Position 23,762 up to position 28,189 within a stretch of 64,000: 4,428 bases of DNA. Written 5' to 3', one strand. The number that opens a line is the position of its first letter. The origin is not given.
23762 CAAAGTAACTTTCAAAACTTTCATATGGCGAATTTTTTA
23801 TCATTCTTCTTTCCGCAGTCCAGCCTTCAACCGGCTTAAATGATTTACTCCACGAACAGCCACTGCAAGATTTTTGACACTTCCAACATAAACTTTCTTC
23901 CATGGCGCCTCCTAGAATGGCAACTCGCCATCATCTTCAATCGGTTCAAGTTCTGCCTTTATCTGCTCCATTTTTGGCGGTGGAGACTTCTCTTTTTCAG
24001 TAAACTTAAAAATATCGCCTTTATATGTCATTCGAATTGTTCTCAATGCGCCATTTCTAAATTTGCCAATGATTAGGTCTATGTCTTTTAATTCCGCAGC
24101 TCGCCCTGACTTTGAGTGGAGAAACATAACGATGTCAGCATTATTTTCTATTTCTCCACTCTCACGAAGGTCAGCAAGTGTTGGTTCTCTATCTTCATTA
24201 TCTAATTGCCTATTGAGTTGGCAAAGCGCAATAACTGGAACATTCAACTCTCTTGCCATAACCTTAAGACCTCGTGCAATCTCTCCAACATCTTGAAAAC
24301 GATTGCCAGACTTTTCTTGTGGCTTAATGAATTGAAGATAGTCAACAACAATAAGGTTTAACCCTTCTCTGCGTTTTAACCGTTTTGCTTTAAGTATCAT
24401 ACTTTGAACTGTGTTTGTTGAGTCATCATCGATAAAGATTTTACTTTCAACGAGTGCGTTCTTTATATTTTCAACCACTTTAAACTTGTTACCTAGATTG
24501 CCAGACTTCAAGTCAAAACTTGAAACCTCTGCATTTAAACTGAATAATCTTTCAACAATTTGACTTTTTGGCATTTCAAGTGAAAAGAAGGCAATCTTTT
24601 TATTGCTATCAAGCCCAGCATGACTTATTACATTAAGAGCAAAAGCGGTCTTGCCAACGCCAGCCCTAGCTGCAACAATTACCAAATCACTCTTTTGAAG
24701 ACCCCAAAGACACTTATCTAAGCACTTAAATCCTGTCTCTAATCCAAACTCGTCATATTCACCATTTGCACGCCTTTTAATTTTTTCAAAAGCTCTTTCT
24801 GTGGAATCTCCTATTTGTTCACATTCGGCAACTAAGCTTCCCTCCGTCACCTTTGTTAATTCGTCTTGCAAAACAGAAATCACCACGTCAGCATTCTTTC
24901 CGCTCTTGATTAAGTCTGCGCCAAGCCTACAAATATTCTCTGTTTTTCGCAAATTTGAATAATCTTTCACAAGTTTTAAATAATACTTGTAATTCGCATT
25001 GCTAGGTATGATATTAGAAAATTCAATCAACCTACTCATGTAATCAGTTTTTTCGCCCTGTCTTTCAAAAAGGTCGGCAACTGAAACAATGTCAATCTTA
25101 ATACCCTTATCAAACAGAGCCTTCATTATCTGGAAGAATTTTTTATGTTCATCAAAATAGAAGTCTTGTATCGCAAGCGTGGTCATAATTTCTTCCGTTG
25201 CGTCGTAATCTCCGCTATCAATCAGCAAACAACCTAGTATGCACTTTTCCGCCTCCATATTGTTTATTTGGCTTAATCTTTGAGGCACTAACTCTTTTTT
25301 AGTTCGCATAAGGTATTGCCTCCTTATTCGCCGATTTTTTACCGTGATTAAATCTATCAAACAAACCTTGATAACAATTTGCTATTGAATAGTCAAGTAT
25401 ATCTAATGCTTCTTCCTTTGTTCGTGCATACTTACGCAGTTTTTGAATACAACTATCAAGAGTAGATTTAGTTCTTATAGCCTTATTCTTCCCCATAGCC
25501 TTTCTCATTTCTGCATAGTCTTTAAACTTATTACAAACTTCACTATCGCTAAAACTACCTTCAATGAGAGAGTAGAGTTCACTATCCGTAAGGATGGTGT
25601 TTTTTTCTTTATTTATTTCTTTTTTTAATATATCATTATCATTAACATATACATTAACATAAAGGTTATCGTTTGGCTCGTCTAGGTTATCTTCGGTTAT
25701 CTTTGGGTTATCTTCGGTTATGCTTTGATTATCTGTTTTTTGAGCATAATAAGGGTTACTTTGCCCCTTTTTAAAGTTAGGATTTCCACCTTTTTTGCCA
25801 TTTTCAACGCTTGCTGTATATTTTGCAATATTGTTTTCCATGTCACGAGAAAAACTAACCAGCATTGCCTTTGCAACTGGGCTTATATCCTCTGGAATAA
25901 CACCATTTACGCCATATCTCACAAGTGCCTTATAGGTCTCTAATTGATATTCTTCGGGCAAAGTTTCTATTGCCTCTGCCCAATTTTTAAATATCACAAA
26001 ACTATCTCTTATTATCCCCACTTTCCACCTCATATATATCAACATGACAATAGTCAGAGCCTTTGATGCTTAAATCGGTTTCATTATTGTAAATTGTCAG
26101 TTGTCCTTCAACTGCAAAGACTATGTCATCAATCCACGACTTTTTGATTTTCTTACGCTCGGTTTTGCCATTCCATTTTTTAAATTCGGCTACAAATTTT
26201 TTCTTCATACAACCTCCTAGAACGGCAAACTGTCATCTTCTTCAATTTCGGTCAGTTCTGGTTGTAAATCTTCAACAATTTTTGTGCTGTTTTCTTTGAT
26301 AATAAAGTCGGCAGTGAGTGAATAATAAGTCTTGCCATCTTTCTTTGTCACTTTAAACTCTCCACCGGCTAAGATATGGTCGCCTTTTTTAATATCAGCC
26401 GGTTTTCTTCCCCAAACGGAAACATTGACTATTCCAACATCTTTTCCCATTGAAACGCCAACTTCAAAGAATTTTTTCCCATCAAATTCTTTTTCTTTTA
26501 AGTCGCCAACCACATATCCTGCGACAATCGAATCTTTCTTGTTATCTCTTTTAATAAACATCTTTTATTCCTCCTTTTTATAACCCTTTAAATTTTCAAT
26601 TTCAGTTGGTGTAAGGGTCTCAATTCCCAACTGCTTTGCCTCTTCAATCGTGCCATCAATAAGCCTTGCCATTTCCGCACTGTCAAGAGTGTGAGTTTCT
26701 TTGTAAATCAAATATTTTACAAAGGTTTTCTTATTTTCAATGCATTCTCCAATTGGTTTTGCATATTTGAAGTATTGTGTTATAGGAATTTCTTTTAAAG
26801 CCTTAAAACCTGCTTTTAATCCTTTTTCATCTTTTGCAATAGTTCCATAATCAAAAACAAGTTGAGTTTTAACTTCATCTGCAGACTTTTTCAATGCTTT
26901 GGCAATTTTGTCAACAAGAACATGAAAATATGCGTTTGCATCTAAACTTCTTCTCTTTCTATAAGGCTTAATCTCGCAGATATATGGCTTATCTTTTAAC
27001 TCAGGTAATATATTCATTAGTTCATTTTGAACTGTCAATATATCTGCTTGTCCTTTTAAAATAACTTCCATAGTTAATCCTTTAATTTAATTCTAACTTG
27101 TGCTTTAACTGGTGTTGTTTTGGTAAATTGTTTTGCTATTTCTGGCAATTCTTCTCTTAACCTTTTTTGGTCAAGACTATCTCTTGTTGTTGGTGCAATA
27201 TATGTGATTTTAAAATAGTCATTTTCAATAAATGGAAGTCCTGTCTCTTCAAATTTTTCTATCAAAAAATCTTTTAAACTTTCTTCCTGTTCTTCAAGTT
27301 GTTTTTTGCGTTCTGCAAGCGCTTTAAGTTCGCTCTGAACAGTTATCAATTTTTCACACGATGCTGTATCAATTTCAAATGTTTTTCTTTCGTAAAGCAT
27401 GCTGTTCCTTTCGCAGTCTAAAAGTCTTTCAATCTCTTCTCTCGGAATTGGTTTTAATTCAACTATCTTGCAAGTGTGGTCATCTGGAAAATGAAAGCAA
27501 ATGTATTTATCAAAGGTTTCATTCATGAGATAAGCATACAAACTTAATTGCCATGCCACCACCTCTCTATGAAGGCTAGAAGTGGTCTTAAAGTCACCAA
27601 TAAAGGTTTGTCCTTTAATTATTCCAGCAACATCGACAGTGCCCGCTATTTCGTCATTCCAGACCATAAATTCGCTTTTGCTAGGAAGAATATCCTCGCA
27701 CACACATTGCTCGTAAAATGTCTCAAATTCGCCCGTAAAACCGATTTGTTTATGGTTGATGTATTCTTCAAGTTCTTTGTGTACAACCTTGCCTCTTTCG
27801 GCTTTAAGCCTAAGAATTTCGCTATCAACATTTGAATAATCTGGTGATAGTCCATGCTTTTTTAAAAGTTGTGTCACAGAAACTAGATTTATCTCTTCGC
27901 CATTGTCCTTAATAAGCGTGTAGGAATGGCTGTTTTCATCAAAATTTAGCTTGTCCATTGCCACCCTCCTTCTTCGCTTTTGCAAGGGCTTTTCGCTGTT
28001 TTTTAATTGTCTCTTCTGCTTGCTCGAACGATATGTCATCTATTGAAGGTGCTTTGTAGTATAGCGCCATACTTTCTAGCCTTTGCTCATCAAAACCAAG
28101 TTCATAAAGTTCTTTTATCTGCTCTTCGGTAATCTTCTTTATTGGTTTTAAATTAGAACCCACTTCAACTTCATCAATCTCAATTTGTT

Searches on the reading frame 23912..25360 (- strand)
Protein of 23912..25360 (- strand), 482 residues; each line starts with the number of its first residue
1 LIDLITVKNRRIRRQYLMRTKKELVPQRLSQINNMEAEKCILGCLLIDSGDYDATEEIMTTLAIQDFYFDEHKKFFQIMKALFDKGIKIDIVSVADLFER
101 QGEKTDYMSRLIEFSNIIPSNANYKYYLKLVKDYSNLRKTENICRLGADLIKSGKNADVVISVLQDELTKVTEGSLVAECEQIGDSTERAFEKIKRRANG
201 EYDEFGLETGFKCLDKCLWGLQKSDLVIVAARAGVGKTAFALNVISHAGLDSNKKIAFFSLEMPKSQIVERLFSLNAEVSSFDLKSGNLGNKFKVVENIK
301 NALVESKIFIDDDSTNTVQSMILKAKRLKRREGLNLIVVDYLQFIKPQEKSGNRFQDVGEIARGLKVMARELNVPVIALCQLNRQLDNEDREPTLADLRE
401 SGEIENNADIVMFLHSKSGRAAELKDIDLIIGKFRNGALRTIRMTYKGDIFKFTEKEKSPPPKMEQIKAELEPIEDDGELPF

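Call 47: search_protein_families(library=phrogs, proteins=[window:23912-25360:-], max_evalue=0.00001)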
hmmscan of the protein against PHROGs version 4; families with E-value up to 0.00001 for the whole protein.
window:23912-25360:- (482 aa): 6 families
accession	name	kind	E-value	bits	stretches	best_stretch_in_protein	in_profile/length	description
phrog_19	-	DNA, RNA and nucleotide metabolism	4.2e-95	320.9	1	28-459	154-584/621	DnaB-like replicative helicase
phrog_243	-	DNA, RNA and nucleotide metabolism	6.7e-45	154.2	1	196-458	9-270/273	DnaB-like replicative helicase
phrog_239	-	DNA, RNA and nucleotide metabolism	3.6e-35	123.1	1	178-464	322-607/801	DNA primase/helicase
phrog_11530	-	unknown function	5.6e-30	105.5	1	306-457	4-160/184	-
phrog_23150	-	unknown function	1.7e-09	38.6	1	35-244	9-214/217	-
phrog_5482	-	unknown function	8e-07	29.1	1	194-428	19-260/341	-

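Call 48: find_related_loci(query=window:23912-25360:-, collection=viral_contigs, flank=10000)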
Query window:23912-25360:- (482 aa) in viral_contigs; peptide patterns used: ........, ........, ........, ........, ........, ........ (x = any residue, [..] = any of these).
5 stretches matched a pattern; 1 encode a relative of the query (tblastn E <= 1e-3); 1 distinct loci.
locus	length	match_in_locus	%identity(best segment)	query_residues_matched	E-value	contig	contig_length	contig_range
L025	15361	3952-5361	67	13-482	0e+0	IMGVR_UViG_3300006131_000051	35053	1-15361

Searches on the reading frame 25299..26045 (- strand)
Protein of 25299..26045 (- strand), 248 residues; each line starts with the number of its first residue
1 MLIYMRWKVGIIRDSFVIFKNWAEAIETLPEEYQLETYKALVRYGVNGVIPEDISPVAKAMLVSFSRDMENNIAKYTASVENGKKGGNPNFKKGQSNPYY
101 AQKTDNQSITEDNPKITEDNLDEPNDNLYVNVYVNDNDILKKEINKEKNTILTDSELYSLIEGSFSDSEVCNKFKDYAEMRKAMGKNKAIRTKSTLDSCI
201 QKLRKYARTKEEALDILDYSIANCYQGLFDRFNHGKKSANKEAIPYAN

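Call 47: search_protein_families(library=phrogs, proteins=[window:25299-26045:-], max_evalue=0.00001)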
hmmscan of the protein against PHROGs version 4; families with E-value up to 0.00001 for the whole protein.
window:25299-26045:- (248 aa): 5 families
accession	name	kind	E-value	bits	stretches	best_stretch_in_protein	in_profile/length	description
phrog_15768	-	unknown function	6.2e-17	63.3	1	13-199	2-180/228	-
phrog_16304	-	unknown function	4.4e-13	50.7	1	13-154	4-143/244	-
phrog_19415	-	unknown function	7.1e-13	50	1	13-179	5-172/224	-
phrog_678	-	DNA, RNA and nucleotide metabolism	1.2e-06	29.3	1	81-240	148-291/346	replication initiation O-like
phrog_18589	-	unknown function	3.8e-06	28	1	172-240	43-109/156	-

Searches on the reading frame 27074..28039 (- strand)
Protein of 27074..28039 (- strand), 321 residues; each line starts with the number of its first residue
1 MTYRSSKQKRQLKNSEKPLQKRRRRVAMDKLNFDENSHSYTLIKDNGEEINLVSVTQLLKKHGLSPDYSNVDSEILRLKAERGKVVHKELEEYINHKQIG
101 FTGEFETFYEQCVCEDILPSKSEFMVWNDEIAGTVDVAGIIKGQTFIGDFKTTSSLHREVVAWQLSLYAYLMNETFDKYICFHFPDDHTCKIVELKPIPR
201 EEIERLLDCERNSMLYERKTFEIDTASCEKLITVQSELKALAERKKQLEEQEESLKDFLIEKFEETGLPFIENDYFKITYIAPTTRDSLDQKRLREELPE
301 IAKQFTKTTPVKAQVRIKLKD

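Call 47: search_protein_families(library=phrogs, proteins=[window:27074-28039:-], max_evalue=0.00001)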
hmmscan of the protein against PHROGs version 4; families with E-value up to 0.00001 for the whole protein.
window:27074-28039:- (321 aa): 3 families
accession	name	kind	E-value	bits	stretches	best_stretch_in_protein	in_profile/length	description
phrog_6244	-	unknown function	3.2e-21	76.8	1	230-321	16-107/107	-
phrog_298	-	DNA, RNA and nucleotide metabolism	9.5e-17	62.3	1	22-247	40-287/293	exonuclease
phrog_434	-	DNA, RNA and nucleotide metabolism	3.7e-11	43.8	1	131-320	143-364/372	RecE-like recombination exonuclease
